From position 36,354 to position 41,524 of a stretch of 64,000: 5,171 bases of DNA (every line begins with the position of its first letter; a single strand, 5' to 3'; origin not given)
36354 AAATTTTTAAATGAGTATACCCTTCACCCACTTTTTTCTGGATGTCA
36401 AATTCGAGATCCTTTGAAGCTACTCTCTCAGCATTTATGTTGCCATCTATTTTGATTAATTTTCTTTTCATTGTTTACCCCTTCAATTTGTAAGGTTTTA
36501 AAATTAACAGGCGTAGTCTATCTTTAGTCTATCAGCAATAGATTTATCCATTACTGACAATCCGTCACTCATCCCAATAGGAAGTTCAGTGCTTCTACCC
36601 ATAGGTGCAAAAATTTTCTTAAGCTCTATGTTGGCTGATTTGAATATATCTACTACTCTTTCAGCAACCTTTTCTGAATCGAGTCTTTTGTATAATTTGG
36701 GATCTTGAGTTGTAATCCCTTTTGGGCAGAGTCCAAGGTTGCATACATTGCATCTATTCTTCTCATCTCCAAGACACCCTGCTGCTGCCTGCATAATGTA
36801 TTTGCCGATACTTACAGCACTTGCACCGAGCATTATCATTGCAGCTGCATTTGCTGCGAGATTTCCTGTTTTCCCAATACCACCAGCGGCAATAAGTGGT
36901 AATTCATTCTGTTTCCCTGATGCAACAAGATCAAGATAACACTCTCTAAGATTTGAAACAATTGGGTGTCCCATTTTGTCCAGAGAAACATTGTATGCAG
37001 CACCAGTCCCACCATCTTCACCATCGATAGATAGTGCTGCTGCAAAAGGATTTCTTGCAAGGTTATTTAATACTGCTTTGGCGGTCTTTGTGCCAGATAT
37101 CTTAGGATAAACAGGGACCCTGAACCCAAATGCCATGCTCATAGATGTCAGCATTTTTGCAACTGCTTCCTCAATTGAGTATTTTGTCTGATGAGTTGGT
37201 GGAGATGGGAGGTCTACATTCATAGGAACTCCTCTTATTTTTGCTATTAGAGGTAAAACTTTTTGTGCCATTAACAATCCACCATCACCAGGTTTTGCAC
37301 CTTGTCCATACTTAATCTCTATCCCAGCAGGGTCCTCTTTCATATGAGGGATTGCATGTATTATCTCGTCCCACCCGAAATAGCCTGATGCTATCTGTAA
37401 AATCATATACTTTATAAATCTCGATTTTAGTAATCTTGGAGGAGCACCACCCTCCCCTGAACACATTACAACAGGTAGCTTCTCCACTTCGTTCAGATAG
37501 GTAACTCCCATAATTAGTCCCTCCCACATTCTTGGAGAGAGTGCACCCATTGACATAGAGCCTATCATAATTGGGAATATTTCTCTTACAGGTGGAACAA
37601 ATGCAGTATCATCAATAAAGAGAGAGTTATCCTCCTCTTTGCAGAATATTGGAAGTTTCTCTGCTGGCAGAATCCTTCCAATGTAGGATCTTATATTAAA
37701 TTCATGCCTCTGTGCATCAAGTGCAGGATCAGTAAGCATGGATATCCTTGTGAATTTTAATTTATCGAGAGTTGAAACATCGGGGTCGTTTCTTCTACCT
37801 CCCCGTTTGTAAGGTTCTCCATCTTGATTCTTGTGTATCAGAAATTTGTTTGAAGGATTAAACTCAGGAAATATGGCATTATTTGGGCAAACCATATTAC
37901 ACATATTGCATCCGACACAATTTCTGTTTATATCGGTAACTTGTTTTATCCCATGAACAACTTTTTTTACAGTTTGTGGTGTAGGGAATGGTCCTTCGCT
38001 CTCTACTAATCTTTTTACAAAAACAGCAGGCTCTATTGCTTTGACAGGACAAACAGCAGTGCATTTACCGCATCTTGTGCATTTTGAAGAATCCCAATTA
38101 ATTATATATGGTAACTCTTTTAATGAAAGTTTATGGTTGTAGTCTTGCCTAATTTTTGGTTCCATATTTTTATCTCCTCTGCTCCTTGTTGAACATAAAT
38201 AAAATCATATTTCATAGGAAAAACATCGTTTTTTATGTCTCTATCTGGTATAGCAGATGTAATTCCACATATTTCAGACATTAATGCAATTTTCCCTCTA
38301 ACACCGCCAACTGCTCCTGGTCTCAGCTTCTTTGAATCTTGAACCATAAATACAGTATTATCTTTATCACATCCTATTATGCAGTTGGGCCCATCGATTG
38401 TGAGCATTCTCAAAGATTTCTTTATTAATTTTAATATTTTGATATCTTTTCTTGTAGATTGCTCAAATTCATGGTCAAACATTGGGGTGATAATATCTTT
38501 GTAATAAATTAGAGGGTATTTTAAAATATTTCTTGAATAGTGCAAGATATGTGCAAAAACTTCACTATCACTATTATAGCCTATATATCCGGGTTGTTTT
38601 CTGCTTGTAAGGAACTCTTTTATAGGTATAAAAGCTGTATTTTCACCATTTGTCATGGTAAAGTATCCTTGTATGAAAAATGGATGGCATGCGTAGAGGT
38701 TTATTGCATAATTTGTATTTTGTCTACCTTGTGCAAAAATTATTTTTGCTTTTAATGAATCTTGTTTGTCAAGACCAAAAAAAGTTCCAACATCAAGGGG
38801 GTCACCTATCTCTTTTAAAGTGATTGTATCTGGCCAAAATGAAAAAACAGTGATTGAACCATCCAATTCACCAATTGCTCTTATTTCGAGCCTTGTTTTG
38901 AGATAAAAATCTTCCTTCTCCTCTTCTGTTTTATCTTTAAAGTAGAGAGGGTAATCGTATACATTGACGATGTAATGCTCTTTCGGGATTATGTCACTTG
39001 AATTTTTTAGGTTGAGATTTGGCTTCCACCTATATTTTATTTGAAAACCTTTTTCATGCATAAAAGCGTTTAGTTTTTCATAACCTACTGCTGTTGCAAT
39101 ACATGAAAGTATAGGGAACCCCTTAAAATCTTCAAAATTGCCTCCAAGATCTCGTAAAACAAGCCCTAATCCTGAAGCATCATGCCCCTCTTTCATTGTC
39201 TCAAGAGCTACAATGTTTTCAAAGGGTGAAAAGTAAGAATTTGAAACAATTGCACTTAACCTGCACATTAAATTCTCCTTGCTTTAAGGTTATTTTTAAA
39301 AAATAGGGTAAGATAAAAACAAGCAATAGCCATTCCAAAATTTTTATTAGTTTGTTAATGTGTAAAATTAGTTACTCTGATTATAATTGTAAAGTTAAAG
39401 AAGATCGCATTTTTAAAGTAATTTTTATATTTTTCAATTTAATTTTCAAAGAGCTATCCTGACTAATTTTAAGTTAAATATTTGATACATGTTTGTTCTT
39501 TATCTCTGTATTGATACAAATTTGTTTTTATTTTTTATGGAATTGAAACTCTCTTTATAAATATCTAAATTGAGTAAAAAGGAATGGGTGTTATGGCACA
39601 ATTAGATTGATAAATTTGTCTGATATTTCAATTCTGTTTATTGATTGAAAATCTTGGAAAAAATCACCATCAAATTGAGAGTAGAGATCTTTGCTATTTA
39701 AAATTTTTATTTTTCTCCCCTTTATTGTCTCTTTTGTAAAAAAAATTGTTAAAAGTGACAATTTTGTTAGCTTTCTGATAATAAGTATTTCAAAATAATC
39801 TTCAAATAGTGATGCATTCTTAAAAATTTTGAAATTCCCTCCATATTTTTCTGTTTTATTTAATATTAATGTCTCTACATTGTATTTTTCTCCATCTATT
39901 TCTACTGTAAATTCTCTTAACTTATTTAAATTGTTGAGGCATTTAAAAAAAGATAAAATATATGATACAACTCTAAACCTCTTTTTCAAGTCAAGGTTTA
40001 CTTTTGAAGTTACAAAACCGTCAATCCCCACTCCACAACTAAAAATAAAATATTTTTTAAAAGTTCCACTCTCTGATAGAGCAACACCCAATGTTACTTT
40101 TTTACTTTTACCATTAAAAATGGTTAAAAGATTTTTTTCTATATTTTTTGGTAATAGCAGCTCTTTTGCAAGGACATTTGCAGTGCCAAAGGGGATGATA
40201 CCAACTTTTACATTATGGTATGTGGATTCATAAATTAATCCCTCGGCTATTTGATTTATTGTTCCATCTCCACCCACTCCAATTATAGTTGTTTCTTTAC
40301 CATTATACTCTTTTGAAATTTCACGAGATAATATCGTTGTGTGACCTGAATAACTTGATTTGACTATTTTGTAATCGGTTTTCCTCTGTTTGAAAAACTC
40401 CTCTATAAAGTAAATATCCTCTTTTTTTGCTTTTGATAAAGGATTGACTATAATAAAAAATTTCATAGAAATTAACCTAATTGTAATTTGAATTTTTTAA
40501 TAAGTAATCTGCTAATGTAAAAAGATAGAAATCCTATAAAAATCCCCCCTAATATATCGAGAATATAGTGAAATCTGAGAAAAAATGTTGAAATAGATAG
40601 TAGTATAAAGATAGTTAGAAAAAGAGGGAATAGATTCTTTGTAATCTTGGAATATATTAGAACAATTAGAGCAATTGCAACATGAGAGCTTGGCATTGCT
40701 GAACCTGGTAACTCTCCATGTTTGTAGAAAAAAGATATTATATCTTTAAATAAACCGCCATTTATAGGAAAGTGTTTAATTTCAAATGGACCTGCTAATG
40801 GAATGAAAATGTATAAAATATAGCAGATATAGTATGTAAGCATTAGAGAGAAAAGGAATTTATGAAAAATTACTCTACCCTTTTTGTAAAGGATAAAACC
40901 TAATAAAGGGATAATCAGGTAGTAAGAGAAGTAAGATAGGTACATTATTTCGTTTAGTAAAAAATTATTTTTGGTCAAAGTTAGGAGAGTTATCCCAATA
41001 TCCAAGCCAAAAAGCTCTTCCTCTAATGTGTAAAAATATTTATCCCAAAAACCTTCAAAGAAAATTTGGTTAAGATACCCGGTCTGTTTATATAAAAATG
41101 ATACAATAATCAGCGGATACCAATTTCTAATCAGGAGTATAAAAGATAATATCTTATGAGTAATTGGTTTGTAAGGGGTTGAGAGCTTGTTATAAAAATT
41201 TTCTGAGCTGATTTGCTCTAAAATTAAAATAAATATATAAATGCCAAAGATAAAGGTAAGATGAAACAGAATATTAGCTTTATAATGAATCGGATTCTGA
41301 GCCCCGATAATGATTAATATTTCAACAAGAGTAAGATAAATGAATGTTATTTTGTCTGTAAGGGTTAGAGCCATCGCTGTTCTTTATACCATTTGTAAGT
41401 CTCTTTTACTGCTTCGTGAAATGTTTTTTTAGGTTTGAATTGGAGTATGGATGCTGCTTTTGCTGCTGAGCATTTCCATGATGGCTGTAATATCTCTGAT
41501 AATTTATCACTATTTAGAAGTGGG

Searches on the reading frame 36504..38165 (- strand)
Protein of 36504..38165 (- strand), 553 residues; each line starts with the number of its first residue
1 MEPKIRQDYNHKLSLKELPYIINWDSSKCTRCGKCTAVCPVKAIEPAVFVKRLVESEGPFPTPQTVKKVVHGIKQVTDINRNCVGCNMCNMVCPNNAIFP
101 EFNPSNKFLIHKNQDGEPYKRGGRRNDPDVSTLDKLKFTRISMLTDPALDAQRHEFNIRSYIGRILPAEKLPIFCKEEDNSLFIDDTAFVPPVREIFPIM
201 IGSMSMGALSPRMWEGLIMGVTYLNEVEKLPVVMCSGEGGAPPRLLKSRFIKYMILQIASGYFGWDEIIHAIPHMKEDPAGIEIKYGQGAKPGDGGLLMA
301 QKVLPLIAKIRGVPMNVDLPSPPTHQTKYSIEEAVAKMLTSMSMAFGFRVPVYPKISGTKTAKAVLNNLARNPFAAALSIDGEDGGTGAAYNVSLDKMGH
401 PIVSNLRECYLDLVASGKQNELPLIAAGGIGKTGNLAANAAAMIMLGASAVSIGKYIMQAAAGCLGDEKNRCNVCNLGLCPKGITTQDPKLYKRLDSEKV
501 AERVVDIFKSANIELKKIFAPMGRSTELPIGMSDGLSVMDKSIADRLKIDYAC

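Call 33: search_protein_families(library=pfam, proteins=[window:36504-38165:-], max_evalue=0.0001)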
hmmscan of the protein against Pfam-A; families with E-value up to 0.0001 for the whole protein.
window:36504-38165:- (553 aa): 11 families
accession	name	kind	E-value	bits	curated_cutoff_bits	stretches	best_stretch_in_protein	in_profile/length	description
PF01645.23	Glu_synthase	-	1.4e-60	205.9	20.4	1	183-523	53-367/369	Conserved region in glutamate synthase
PF00037.32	Fer4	-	2.7e-11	43.2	21.1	1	23-45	2-24/24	4Fe-4S binding domain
PF13484.11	Fer4_16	-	2.8e-09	38.1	30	1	28-96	1-66/66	4Fe-4S double cluster binding domain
PF12837.12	Fer4_6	-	2e-08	34.2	25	1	21-44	1-24/24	4Fe-4S binding domain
PF12838.12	Fer4_7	-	4.5e-08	33.9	27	1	28-97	1-52/52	4Fe-4S dicluster domain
PF13237.11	Fer4_10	-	7.3e-07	29.5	25.5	1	24-94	4-53/53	4Fe-4S dicluster domain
PF14697.11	Fer4_21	-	9.7e-07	29.3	35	0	74-98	32-57/59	4Fe-4S dicluster domain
PF13183.11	Fer4_8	-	2.6e-06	28.3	27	1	26-96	2-67/68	4Fe-4S dicluster domain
PF13187.11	Fer4_9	-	3e-06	27.6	27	0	28-98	1-52/52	4Fe-4S dicluster domain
PF25160.1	LdpA_Fe-S-bd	-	4.5e-05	23.6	27.6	0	27-45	26-44/49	LdpA Fe-S cluster-binding domain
PF17179.9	Fer4_22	-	6e-05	24.3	27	0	6-42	58-94/95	4Fe-4S dicluster domain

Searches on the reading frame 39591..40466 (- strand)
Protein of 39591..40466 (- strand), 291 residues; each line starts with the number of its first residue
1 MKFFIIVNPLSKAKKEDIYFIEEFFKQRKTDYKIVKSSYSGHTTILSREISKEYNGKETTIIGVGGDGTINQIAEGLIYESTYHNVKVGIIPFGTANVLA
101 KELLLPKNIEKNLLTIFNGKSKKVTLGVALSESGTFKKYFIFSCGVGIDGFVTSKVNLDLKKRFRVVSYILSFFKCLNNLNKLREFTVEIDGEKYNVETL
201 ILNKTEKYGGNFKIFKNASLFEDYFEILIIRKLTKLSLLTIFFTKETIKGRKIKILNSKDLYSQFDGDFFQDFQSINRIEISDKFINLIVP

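Call 33: search_protein_families(library=pfam, proteins=[window:39591-40466:-], max_evalue=0.0001)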
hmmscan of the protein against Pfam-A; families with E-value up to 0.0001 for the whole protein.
window:39591-40466:- (291 aa): 2 families
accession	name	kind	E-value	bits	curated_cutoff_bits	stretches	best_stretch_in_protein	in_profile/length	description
PF00781.29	DAGK_cat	-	8e-22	77.6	23.6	1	3-127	2-123/125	Diacylglycerol kinase catalytic domain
PF19279.4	YegS_C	-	1.4e-05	25.3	27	1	145-243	4-102/158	YegS C-terminal NAD kinase beta sandwich-like domain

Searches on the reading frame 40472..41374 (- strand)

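Call 33: search_protein_families(library=pfam, proteins=[window:40472-41374:-], max_evalue=0.0001)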
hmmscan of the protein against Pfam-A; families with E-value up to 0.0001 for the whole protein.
window:40472-41374:- (300 aa): 2 families
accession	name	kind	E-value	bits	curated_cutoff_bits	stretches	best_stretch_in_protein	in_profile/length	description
PF14378.12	PAP2_3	-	1.4e-17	64.6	27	1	120-287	8-190/190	PAP2 superfamily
PF01569.27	PAP2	-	8.1e-07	29.3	27.2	1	173-293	5-126/130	PAP2 superfamily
